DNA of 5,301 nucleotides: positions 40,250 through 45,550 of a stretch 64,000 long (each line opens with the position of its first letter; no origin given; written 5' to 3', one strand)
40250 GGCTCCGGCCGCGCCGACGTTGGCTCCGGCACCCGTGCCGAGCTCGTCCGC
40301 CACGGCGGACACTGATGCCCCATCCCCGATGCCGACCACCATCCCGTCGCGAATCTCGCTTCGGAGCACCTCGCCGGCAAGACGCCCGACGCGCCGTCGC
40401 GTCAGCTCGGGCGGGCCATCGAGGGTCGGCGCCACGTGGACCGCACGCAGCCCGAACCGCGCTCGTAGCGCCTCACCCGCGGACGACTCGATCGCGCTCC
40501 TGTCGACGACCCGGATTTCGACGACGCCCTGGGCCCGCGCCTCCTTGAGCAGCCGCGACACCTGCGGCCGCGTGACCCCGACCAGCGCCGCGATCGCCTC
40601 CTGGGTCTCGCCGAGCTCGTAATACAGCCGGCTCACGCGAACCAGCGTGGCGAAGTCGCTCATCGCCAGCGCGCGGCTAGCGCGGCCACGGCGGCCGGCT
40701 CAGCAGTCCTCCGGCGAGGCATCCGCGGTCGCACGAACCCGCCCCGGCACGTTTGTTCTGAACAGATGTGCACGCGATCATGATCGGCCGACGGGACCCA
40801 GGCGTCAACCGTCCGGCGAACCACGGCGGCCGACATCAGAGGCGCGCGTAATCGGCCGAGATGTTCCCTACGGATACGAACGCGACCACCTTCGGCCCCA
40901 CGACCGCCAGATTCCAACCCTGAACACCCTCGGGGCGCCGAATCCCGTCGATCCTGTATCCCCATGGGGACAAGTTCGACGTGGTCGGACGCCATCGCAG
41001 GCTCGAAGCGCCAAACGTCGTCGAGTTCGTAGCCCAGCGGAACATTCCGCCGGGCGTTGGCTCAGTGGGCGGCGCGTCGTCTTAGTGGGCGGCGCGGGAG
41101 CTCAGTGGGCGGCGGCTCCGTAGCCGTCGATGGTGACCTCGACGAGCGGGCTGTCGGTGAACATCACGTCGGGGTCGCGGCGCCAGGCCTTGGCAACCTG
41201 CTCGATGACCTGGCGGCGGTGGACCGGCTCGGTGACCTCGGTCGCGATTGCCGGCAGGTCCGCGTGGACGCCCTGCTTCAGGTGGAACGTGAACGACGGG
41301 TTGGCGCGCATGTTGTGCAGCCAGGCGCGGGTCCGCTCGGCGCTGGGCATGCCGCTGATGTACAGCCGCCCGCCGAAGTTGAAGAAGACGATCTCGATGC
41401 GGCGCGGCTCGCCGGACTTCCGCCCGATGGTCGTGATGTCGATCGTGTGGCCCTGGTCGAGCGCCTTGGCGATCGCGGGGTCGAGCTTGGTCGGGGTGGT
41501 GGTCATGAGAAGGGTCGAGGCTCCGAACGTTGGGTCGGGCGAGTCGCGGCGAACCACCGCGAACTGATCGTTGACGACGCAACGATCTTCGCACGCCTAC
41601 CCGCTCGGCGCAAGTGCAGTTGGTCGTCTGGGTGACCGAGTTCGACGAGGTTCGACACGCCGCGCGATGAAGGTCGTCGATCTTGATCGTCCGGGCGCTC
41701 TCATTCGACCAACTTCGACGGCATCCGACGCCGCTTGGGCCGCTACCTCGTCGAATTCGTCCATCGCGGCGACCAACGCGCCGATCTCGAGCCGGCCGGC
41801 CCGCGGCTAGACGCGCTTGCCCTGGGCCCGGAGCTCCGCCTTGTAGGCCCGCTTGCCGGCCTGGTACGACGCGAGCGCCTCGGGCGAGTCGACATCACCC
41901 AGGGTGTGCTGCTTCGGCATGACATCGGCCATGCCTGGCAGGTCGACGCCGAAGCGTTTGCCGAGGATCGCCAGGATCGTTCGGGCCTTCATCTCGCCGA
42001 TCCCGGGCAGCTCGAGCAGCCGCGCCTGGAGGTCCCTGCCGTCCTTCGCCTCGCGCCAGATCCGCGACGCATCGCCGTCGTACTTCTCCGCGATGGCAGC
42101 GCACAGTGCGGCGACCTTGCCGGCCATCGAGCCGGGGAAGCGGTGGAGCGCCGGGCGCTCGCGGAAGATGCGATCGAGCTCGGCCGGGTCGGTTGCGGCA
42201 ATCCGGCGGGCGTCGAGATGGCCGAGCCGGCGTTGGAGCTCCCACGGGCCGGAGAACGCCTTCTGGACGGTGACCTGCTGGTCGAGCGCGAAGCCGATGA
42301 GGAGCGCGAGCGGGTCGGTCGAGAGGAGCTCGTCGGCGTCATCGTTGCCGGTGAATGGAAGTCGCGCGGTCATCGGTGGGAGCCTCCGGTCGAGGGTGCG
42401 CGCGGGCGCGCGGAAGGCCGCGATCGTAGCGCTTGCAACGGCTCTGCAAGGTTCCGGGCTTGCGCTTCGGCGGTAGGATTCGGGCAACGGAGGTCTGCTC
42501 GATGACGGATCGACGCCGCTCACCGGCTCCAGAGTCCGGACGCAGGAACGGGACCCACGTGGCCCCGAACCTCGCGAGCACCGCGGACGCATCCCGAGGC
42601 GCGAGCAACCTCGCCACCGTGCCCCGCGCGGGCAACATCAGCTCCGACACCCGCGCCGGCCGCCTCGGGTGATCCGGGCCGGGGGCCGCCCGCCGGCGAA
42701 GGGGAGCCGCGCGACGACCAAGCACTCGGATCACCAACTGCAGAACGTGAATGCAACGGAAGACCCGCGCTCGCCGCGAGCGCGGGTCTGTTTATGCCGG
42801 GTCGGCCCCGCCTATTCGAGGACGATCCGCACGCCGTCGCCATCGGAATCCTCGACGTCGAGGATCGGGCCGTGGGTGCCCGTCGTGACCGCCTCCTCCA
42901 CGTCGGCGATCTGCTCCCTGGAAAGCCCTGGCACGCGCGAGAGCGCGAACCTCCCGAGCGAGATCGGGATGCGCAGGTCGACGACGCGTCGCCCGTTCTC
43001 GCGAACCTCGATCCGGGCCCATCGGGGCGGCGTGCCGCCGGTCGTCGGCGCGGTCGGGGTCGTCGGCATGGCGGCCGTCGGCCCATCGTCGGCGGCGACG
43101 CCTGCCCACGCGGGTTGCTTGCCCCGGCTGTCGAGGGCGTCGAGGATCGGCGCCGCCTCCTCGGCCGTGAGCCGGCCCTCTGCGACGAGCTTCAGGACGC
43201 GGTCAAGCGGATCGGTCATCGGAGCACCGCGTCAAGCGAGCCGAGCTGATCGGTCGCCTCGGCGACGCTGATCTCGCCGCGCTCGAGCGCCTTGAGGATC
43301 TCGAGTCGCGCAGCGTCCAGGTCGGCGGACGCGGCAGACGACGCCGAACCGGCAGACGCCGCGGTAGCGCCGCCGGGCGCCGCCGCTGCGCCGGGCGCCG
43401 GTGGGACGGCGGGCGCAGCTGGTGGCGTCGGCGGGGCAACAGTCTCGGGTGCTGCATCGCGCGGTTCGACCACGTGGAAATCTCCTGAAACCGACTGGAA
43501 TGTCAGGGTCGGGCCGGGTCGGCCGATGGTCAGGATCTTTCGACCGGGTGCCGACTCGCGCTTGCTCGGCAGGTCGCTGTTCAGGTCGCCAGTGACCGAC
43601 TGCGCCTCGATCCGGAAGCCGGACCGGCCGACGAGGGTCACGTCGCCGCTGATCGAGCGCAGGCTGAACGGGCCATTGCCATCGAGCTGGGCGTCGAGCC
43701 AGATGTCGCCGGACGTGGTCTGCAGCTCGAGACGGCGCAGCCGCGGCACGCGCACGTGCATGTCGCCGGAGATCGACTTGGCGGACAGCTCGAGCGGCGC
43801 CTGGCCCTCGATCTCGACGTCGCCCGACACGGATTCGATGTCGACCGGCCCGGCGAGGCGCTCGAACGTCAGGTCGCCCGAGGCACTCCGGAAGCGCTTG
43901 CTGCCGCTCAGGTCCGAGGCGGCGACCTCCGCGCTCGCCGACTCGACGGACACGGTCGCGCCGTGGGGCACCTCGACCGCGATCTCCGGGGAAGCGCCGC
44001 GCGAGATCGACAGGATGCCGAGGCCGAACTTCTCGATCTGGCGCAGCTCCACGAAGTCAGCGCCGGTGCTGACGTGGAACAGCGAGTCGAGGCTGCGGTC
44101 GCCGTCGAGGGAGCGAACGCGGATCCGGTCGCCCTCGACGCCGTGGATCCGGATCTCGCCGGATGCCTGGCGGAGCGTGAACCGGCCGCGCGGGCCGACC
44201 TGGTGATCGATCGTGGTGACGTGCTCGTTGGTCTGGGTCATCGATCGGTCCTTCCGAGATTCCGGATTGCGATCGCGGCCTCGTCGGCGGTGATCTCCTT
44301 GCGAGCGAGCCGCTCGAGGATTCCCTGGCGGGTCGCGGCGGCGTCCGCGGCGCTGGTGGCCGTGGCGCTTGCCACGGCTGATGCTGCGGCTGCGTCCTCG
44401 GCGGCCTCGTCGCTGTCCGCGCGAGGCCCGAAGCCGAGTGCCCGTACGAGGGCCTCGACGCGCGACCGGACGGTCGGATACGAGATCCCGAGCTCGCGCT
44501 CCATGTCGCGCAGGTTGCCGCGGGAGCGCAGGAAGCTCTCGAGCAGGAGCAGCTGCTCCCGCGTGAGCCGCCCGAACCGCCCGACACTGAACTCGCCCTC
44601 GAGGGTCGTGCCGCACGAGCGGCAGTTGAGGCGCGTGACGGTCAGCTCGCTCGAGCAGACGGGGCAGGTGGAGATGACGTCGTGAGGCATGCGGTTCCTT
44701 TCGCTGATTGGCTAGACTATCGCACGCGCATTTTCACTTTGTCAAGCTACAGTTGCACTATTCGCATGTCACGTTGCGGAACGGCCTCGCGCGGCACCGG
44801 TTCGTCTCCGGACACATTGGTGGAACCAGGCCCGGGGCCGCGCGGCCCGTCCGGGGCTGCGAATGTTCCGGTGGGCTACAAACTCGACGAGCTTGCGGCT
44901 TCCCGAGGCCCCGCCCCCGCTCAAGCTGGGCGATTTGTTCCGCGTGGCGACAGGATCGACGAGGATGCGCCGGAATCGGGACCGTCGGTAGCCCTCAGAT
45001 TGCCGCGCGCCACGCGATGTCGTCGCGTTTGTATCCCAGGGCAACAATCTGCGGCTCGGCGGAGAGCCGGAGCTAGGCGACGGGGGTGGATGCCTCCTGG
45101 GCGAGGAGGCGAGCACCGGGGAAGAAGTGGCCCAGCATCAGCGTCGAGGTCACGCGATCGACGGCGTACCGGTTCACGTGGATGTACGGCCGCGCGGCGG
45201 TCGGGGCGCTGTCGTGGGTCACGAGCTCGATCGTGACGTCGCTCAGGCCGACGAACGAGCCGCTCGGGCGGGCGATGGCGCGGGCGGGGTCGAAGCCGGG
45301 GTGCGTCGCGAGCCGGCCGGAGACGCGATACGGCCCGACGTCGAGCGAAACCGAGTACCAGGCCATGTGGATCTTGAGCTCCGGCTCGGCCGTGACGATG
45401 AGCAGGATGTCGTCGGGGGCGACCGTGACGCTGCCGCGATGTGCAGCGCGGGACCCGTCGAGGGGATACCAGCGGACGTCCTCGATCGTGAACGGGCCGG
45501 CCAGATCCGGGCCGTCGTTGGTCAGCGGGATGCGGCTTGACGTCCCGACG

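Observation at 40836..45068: Diverged ~210-bp inverted repeat pair brackets a 3.8-kb noncoding-rich island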

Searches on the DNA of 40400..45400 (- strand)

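Call 5: search_rna_families(source=window, start=40400, end=45400, threshold=evalue, max_evalue=5, show_alignments=4)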
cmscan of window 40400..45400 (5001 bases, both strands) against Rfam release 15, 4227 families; matches with E-value up to 5: 2.
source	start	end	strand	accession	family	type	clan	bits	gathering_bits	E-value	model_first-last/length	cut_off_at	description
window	44786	44849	-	RF01532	TB10Cs3H2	Gene; snRNA; snoRNA; HACA-box;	-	21.7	45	1.5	1-69/69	no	Trypanosomatid snoRNA TB10Cs3H2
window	44833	44880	+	RF02806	PyrR208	Gene; snRNA; snoRNA; HACA-box;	-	17.6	64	4.6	1-60/60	no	Pyrobaculum sRNA 208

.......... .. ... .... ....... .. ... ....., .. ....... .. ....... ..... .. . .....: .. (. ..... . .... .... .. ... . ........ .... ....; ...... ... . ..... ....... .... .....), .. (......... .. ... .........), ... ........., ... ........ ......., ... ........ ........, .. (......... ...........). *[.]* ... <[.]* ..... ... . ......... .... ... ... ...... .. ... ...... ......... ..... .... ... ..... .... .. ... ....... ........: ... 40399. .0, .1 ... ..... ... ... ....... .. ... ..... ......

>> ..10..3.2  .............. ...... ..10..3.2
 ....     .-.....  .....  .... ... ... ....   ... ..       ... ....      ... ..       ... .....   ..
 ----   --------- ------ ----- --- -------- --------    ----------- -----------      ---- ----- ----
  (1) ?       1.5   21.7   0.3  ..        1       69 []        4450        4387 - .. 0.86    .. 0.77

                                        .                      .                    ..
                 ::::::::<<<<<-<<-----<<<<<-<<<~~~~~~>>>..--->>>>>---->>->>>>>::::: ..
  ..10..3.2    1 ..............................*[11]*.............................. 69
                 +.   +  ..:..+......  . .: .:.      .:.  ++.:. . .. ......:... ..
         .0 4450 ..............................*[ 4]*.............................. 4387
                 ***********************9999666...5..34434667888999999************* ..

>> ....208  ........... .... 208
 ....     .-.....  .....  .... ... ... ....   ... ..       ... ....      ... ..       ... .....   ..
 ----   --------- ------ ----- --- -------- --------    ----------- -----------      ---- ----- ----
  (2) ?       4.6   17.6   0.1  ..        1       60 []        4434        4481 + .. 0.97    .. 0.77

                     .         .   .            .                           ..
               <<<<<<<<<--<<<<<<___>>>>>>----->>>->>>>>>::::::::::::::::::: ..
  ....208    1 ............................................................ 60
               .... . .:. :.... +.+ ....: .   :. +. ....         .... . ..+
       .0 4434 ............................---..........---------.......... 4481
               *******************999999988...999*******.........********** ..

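Call 49: search_dna_similar(query=window:40850-41055:-, collection=plasmids, mode=distant, max_evalue=1, max_rows=15)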
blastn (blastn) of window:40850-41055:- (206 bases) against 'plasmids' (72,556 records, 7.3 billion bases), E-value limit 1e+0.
No match.

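Call 50: search_dna_similar(query=window:40850-41055:-, collection=phages, mode=distant, max_evalue=1, max_rows=15)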
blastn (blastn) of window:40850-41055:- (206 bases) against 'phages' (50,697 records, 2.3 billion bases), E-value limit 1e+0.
Records with a match: 2; places in all: 2; records where one place covers at least 80% of the query: 0.
Best place of each record, by identity: 80-90% 2.
By first word of the organism name: Streptomyces 1; Vibrio 1.
By host as written in the record: Streptomyces lividans JI 1326 1; Vibrio parahaemolyticus TA01 1.
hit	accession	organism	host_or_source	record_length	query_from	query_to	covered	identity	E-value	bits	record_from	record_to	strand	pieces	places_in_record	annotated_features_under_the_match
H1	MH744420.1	Streptomyces phage Kromp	Streptomyces lividans JI 1326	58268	23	60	18%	84.2%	7e-1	39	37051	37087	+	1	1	50: helix-turn-helix DNA-binding domain protein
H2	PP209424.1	Vibrio phage EniLVp02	Vibrio parahaemolyticus TA01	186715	114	144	15%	87.1%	7e-1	39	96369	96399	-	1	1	baseplate wedge tail fiber protein connector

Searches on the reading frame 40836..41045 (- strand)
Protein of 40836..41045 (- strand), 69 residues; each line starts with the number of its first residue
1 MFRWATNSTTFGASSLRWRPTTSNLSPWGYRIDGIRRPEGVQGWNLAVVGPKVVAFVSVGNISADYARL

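Call 14: search_protein_families(library=pfam, proteins=[window:40836-41045:-], max_evalue=0.01)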
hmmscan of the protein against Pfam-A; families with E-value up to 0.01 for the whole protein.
window:40836-41045:- (69 aa): 0 families

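Call 45: find_homologous_proteins(query=window:40836-41045:-, max_evalue=10)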
Query window:40836-41045:-: no candidate shares three 5-residue words with the query. No homologue found.

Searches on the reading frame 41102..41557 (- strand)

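Call 14: search_protein_families(library=pfam, proteins=[window:41102-41557:-], max_evalue=0.01)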
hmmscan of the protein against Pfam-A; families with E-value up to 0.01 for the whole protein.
window:41102-41557:- (151 aa): 1 family
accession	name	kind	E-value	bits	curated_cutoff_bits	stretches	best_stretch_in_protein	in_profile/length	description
PF04075.20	F420H2_quin_red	-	7.4e-09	36.3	22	1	28-123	15-107/130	F420H(2)-dependent quinone reductase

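Call 90: search_protein_families(library=ncbifam, proteins=[window:41102-41557:-], max_evalue=0.01)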
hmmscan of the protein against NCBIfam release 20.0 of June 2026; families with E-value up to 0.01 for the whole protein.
window:41102-41557:- (151 aa): 2 families
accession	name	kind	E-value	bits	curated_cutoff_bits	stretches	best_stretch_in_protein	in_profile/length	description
TIGR00026.1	hi_GC_TIGR00026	subfamily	7.3e-12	46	46.35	1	35-139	6-108/111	nitroreductase family deazaflavin-dependent oxidoreductase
TIGR03667.1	Rv3369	hypoth_equivalog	0.0038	17.2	125.3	1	24-101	2-74/130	TIGR03667 family PPOX class F420-dependent oxidoreductase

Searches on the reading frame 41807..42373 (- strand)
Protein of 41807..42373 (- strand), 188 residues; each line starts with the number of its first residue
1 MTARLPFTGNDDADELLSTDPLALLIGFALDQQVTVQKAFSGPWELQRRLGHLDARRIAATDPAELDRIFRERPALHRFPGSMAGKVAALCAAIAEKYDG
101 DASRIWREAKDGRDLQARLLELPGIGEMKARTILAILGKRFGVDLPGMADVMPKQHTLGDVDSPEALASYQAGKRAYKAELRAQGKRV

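Call 14: search_protein_families(library=pfam, proteins=[window:41807-42373:-], max_evalue=0.01)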
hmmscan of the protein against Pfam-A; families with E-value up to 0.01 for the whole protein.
window:41807-42373:- (188 aa): 1 family
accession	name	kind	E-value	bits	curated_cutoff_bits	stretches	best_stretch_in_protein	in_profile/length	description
PF00730.31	HhH-GPD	-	0.0038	18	26.2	1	27-126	2-67/108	HhH-GPD superfamily base excision DNA repair protein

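Call 90: search_protein_families(library=ncbifam, proteins=[window:41807-42373:-], max_evalue=0.01)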
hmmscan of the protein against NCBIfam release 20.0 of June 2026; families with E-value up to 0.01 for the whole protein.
window:41807-42373:- (188 aa): 1 family
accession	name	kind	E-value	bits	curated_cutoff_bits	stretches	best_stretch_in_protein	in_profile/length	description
TIGR03252.1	TIGR03252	hypoth_equivalog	4.8e-54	182.8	136.5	1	6-184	3-188/189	HhH-GPD-type base excision DNA repair protein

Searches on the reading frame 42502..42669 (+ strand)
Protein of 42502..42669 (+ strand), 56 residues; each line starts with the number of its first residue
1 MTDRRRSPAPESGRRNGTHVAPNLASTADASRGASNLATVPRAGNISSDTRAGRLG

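Call 90: search_protein_families(library=ncbifam, proteins=[window:42502-42669:+], max_evalue=0.01)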
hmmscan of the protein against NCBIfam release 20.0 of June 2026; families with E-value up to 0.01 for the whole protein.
seq(56 aa): 0 families

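Call 91: search_protein_families(library=pfam, proteins=[window:42502-42669:+], max_evalue=0.01)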
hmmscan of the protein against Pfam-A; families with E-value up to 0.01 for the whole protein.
seq(56 aa): 0 families

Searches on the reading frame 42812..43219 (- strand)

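Call 14: search_protein_families(library=pfam, proteins=[window:42812-43219:-], max_evalue=0.01)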
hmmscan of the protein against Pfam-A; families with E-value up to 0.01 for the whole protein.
window:42812-43219:- (135 aa): 1 family
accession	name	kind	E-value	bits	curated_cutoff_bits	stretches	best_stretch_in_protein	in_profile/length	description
PF22746.1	SHOCT-like_DUF2089-C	-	1.7e-08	34.2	27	1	7-34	5-32/32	SHOCT-like domain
